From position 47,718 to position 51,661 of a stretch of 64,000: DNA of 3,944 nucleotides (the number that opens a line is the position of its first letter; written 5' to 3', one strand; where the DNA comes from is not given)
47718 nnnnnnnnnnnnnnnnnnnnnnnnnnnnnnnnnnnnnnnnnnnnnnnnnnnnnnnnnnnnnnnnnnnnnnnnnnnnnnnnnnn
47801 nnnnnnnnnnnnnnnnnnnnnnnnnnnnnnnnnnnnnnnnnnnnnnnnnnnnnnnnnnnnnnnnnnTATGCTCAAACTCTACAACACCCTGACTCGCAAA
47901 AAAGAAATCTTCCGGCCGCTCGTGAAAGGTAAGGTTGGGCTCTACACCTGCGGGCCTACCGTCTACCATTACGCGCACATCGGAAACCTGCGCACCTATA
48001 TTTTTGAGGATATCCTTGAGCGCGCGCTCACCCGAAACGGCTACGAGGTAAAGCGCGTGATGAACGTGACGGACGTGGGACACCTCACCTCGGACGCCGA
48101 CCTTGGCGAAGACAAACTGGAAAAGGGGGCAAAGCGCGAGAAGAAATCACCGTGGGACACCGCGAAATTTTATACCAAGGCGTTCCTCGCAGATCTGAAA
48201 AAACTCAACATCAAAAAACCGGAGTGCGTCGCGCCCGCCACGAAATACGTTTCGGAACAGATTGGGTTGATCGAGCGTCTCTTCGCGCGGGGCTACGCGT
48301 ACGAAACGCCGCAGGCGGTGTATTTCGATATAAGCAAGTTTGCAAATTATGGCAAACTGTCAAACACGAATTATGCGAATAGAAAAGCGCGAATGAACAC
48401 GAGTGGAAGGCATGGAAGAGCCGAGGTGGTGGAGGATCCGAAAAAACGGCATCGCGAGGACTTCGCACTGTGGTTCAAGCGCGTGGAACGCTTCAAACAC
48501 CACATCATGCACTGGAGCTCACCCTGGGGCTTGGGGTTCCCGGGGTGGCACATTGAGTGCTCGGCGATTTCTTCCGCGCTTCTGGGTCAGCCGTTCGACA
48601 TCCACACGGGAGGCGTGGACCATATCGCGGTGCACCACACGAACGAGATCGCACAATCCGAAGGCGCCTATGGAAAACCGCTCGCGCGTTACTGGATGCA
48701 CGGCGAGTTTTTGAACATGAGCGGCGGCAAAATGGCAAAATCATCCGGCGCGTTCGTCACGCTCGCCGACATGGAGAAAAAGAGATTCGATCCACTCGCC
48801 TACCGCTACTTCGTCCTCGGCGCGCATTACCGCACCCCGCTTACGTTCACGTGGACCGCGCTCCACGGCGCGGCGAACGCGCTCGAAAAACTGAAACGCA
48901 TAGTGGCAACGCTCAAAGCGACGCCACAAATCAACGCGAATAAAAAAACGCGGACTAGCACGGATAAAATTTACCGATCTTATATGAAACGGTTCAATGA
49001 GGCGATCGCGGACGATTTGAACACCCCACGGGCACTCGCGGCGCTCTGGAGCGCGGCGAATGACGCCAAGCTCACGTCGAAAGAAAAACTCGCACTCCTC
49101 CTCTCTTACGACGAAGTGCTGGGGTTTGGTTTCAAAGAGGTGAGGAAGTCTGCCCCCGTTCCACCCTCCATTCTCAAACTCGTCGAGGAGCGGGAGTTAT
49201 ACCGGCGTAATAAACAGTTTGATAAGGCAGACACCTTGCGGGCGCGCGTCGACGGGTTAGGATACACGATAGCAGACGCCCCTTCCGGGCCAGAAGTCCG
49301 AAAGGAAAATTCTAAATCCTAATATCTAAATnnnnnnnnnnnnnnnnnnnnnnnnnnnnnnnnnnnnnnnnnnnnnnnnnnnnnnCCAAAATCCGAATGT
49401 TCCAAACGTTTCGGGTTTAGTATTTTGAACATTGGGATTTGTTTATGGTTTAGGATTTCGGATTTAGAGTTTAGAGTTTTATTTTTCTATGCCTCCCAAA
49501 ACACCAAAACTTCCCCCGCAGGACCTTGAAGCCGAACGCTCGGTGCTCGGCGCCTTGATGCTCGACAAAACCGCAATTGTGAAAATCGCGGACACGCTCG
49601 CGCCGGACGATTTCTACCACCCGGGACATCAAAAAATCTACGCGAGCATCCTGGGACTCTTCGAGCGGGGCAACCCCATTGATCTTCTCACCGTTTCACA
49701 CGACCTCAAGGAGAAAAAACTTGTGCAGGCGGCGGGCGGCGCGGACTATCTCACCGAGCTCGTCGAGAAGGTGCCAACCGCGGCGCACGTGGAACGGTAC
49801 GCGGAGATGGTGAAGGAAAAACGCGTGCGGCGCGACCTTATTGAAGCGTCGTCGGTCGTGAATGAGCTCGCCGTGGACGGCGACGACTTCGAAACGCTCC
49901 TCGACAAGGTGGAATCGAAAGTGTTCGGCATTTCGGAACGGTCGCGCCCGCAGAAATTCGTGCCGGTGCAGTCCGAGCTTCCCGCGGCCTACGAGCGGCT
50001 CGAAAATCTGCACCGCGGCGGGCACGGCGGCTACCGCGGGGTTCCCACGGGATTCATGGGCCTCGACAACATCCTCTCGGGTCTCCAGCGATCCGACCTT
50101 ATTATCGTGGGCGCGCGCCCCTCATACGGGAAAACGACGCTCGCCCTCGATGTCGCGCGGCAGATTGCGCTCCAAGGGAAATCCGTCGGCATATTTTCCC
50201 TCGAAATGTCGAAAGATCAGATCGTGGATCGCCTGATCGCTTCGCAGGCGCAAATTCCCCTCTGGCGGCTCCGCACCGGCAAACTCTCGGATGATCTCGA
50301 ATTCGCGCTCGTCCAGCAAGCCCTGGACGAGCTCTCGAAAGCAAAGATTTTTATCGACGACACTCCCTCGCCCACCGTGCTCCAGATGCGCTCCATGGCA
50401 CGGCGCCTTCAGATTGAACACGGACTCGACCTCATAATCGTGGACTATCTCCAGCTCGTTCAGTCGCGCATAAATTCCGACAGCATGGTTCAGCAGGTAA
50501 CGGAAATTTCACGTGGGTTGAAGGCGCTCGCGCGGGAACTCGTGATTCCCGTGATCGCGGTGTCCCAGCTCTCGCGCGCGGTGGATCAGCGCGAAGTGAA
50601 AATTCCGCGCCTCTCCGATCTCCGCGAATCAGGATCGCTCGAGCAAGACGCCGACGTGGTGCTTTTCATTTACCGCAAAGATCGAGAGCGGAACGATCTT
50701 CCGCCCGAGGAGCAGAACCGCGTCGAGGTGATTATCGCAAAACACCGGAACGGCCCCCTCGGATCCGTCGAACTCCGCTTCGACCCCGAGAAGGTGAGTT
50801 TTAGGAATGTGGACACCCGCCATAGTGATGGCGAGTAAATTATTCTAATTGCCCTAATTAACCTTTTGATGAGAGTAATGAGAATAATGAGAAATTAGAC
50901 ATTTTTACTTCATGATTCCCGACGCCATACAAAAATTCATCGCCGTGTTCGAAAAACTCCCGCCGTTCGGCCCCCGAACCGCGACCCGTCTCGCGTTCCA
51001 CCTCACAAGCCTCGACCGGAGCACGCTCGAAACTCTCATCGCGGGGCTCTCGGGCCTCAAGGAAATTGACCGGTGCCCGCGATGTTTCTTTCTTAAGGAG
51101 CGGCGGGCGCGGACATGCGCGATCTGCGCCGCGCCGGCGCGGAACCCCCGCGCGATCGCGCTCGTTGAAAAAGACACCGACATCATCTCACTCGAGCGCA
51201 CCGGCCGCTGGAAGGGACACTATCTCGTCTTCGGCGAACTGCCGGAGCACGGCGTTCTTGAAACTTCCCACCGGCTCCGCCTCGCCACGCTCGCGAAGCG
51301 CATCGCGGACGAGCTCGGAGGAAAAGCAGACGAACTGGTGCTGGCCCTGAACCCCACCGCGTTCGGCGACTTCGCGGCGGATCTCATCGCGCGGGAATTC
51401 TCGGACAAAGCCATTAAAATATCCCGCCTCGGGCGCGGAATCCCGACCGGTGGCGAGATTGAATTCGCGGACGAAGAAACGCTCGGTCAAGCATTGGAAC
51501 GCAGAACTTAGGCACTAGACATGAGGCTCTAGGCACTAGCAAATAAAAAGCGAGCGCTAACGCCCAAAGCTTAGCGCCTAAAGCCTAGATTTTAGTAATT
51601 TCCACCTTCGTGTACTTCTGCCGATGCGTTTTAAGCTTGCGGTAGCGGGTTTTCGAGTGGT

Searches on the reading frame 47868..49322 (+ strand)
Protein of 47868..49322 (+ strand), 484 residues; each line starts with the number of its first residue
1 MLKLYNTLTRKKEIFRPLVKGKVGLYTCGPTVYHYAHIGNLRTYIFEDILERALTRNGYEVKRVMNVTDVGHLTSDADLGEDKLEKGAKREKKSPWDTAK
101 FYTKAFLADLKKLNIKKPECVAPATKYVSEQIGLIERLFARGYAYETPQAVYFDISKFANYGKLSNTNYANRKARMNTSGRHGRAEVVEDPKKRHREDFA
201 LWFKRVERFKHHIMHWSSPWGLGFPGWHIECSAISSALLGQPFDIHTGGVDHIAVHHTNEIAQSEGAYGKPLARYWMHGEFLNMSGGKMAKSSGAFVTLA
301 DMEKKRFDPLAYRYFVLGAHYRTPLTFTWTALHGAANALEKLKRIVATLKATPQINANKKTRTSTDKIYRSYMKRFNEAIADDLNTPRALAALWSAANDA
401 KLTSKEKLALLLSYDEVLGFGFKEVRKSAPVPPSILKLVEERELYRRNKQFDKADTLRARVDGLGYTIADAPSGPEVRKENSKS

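Call 61: search_protein_families(library=pfam, proteins=[window:47868-49322:+], max_evalue=0.001)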
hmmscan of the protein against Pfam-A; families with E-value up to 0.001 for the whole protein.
window:47868-49322:+ (484 aa): 4 families
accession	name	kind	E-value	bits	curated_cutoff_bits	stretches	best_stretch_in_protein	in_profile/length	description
PF01406.26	tRNA-synt_1e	-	6.1e-88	295.5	27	1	15-335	2-299/301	tRNA synthetases class I (C) catalytic domain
PF09334.17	tRNA-synt_1g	-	1.6e-09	37.4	20.1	1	253-337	292-376/391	tRNA synthetases class I (M)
PF01921.24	tRNA-synt_1f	-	3.2e-05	23.5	27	0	247-358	239-343/360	tRNA synthetases class I (K)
PF09190.17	DALR_2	-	5e-05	24.2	22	1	375-407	1-35/57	DALR domain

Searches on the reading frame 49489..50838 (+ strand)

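Call 61: search_protein_families(library=pfam, proteins=[window:49489-50838:+], max_evalue=0.001)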
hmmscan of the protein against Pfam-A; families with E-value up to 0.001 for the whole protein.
window:49489-50838:+ (449 aa): 3 families
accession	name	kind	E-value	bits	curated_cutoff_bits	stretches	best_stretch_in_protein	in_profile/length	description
PF03796.21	DnaB_C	-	7.4e-97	324.2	27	1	184-440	1-255/255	DnaB-like helicase C terminal domain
PF00772.26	DnaB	-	4.5e-35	120.2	23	1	9-110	2-103/103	DnaB-like helicase N terminal domain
PF13481.12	AAA_25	-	4.1e-11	43.3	27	1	198-361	28-190/195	AAA domain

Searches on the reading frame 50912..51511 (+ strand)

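Call 61: search_protein_families(library=pfam, proteins=[window:50912-51511:+], max_evalue=0.001)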
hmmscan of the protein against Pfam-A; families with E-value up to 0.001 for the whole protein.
window:50912-51511:+ (199 aa): 3 families
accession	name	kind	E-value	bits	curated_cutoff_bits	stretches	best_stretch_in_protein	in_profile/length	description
PF21175.2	RecR_C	-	1.7e-10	40.5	22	1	176-199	1-24/24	RecR, C-terminal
PF13662.12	Toprim_4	-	2.8e-08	34.3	25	1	81-173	2-84/85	Toprim domain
PF21176.3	RecR_HhH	-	2.6e-07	30.8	27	1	6-43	1-38/45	RecR, helix-hairpin-helix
